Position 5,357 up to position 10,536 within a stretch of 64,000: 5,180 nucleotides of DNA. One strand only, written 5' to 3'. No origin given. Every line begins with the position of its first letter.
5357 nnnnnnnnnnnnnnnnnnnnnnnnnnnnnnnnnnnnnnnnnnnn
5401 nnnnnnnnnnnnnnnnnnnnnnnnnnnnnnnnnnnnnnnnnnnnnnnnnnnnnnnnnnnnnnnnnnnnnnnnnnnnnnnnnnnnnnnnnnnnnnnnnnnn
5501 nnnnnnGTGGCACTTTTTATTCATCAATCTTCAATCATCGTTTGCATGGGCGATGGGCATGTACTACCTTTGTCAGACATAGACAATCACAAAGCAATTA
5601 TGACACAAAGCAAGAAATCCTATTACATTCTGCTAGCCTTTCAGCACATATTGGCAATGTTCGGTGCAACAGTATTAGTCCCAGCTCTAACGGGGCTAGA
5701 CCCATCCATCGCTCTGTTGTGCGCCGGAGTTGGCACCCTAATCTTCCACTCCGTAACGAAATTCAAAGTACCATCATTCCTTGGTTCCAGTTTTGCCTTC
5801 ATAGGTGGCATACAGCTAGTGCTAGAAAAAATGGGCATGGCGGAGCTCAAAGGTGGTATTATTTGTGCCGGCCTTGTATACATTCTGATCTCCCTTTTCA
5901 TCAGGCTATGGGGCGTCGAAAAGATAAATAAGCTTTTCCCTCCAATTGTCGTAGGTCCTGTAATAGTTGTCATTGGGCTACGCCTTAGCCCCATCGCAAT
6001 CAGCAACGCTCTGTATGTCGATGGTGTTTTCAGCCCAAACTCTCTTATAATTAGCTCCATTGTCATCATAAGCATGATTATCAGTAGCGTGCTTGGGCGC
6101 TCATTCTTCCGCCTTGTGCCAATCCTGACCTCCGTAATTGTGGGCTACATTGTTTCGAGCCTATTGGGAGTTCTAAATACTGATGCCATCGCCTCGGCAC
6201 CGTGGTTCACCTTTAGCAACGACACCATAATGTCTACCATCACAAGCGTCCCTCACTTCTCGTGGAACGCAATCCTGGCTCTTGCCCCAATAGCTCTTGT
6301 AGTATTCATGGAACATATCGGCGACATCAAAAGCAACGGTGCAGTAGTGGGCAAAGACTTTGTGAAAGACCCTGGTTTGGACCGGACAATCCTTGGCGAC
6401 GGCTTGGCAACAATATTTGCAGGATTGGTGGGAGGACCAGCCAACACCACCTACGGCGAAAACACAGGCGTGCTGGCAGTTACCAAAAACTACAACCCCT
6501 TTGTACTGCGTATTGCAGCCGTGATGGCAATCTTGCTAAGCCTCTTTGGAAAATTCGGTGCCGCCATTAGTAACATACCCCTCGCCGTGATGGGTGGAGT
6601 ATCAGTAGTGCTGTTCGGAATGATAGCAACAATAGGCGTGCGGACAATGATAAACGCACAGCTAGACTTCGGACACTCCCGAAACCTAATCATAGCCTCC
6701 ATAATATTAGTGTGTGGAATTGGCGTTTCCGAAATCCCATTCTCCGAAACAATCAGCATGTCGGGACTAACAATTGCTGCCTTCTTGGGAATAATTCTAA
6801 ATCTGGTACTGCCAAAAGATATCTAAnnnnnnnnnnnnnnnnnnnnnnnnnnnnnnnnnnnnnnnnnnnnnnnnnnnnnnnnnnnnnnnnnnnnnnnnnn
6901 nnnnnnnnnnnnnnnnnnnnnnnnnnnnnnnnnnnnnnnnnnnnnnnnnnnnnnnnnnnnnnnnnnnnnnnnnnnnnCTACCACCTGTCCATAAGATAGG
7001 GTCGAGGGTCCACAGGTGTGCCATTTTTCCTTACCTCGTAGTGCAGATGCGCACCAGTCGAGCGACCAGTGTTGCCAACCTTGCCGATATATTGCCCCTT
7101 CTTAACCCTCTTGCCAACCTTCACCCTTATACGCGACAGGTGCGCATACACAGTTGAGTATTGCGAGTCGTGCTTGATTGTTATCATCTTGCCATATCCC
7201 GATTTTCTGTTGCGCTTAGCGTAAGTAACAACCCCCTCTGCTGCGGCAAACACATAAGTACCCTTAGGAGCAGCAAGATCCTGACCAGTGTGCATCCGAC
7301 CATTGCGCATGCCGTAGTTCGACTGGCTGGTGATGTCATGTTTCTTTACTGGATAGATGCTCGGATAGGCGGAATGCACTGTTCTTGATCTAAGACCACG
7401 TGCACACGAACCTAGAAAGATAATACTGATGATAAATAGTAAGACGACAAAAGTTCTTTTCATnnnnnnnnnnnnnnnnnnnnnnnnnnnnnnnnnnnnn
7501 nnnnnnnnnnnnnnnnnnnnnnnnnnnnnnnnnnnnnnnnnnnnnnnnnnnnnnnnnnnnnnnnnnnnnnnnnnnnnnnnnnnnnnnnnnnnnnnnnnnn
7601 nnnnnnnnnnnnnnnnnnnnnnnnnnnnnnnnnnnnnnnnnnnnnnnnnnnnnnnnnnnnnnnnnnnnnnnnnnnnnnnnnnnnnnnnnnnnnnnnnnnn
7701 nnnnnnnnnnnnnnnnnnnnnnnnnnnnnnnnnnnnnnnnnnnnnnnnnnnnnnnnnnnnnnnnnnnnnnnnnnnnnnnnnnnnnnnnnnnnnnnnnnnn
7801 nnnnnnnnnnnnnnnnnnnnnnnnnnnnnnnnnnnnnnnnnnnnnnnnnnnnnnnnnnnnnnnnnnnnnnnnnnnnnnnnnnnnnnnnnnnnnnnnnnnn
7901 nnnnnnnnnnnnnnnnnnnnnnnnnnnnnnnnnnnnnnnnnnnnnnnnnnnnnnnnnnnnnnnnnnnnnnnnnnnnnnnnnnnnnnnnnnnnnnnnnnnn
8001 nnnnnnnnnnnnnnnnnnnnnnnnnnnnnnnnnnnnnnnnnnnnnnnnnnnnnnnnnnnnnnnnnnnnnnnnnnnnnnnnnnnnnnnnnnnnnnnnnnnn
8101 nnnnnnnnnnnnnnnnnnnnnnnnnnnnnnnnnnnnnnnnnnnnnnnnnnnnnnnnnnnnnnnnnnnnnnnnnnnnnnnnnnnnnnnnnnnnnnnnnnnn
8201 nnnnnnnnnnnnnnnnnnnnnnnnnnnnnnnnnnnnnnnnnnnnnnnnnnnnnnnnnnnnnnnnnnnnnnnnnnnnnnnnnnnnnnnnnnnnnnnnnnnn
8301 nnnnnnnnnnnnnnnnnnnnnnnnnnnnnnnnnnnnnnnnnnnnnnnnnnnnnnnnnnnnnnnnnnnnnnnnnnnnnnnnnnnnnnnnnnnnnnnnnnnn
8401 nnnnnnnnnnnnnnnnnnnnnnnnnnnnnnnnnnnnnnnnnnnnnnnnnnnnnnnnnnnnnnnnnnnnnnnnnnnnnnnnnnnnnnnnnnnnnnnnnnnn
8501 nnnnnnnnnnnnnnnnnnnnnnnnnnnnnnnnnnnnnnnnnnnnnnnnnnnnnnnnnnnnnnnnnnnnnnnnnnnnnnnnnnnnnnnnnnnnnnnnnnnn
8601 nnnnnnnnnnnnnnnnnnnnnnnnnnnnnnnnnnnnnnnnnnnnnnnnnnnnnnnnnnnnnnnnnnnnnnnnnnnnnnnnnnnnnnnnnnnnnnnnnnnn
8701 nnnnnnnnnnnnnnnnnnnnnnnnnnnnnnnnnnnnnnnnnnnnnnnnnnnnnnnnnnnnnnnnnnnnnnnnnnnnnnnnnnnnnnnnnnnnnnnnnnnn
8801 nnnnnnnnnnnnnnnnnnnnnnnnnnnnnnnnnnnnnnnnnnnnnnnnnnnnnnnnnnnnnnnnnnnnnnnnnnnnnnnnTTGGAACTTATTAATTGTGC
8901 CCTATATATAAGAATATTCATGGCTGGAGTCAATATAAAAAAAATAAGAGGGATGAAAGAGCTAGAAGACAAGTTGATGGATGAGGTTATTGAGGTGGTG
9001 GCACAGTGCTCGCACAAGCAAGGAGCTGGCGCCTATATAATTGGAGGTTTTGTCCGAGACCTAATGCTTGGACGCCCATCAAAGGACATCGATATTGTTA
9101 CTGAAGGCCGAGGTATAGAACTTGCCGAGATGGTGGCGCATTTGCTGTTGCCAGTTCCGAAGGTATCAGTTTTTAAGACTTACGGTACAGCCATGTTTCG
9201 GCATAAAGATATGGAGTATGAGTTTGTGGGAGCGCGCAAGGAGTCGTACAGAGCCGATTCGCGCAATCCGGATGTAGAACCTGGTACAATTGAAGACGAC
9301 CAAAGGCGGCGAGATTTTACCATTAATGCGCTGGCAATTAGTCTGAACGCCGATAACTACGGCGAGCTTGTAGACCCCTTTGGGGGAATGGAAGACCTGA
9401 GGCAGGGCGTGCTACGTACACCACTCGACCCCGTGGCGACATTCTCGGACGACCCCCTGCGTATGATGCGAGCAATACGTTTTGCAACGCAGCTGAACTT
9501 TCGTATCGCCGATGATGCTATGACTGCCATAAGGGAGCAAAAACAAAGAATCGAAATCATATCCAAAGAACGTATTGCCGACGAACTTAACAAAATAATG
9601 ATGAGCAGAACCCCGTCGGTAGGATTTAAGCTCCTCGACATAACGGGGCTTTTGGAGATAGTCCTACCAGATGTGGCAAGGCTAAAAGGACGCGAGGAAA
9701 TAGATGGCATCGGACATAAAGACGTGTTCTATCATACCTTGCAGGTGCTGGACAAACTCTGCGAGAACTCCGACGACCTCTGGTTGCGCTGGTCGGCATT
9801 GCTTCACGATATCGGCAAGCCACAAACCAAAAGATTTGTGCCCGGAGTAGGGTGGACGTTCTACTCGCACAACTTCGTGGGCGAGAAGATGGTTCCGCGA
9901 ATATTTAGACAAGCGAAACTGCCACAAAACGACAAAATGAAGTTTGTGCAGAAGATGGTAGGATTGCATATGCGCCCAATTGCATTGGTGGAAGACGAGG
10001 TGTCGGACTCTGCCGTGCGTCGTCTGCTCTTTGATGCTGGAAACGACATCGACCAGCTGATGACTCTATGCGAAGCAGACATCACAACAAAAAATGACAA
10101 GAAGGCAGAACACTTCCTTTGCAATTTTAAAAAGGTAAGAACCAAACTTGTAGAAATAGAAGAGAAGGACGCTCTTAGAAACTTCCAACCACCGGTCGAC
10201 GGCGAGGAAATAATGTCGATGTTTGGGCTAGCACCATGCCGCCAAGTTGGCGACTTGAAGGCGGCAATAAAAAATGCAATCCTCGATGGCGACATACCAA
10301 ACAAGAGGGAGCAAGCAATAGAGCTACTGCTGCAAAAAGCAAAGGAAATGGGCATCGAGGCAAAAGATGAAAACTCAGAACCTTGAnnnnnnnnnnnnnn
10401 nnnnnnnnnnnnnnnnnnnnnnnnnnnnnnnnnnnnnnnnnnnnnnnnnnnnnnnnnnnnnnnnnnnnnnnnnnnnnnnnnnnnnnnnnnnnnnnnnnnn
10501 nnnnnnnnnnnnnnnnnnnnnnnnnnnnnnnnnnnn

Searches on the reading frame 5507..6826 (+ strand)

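Call 11: search_protein_families(library=pfam, proteins=[window:5507-6826:+])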
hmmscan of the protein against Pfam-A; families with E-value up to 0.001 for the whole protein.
window:5507-6826:+ (439 aa): 1 family
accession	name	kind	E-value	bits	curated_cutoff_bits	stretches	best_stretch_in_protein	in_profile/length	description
PF00860.26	Xan_ur_permease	-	1.4e-89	301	27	1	41-410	4-386/389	Permease family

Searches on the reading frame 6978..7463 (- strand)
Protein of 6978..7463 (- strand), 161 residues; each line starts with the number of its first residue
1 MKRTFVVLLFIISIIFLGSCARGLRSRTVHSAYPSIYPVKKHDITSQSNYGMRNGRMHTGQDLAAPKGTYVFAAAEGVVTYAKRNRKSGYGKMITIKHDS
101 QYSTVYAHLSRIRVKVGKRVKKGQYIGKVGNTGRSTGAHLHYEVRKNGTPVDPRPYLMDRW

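Call 11: search_protein_families(library=pfam, proteins=[window:6978-7463:-])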
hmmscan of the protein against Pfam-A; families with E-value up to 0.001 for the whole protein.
window:6978-7463:- (161 aa): 1 family
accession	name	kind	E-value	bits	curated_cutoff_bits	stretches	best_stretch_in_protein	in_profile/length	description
PF01551.29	Peptidase_M23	-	3.6e-38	130.1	28.7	1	56-153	1-96/96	Peptidase family M23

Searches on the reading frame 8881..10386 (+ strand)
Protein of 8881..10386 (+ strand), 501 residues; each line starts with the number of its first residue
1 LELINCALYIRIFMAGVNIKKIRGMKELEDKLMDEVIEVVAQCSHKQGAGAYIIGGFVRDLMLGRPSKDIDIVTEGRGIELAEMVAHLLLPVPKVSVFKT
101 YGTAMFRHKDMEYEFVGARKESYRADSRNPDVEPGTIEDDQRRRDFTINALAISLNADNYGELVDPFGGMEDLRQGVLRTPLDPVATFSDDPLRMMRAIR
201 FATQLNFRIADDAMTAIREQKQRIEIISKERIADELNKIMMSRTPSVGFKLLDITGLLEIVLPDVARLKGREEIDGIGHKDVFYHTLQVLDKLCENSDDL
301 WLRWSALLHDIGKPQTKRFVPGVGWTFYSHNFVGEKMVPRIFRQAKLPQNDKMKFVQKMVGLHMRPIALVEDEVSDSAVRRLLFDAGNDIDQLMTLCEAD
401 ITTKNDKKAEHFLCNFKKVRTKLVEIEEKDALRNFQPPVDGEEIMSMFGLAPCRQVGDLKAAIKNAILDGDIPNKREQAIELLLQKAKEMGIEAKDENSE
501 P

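Call 3: search_protein_families(library=pfam, proteins=[window:8881-10386:+])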
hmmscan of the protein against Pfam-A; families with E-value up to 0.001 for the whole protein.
window:8881-10386:+ (501 aa): 3 families
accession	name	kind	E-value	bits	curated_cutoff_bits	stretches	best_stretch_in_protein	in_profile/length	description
PF01743.26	PolyA_pol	-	2.2e-28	99.5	23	1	51-179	1-126/126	Poly A polymerase head domain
PF12627.12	PolyA_pol_RNAbd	-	2.9e-18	65.8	22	1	206-266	1-61/64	Probable RNA and SrmB- binding site of polymerase A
PF01966.28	HD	-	1e-09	39.1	22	1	282-368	1-90/116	HD domain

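Call 4: search_protein_families(library=ncbifam, proteins=[window:8881-10386:+])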
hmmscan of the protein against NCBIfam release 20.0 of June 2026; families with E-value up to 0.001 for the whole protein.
window:8881-10386:+ (501 aa): 13 families
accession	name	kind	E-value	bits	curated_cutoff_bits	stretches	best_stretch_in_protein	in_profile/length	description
TIGR02692.1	tRNA_CCA_actino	equivalog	6.5e-113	377.8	438.8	1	33-484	12-462/466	CCA tRNA nucleotidyltransferase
NF009814.0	PRK13299.1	equivalog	3e-54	184.6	290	1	45-267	17-230/396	CCA tRNA nucleotidyltransferase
NF008137.0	PRK10885.1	equivalog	5.8e-41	140.6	451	1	51-412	3-357/409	multifunctional CCA addition/repair protein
NF041569.1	A-tRNAntase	equivalog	7.3e-37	127.1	1440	1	28-269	456-699/880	A-adding tRNA nucleotidyltransferase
TIGR01942.1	pcnB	subfamily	3.5e-36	124.9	305.65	2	134-268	113-245/425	polynucleotide adenylyltransferase PcnB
NF009813.0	PRK13298.1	equivalog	1.8e-29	102.9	606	1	51-313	3-260/417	tRNA CCA-pyrophosphorylase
NF008634.1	PRK11623.1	equivalog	5.8e-27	94.4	702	1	44-268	56-286/469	polynucleotide adenylyltransferase PcnB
NF009812.0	PRK13297.1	equivalog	3.6e-23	82.3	624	1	46-268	9-222/364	tRNA CCA-pyrophosphorylase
NF009811.0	PRK13296.1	equivalog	7.8e-22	77.6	469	1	52-267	4-210/360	CCA tRNA nucleotidyltransferase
TIGR00277.1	HDIG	domain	2.1e-08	33.9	27.6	1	280-341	3-68/84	HDIG domain-containing metalloprotein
TIGR01693.1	UTase_glnD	equivalog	1.5e-05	23.4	519.4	1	185-295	329-442/850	[protein-PII] uridylyltransferase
NF002895.0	PRK03381.1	equivalog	0.00038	18.7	631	1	189-400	328-537/782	[protein-PII] uridylyltransferase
NF003467.0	PRK05092.1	equivalog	0.0004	18.2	959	1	186-293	404-514/940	[protein-PII] uridylyltransferase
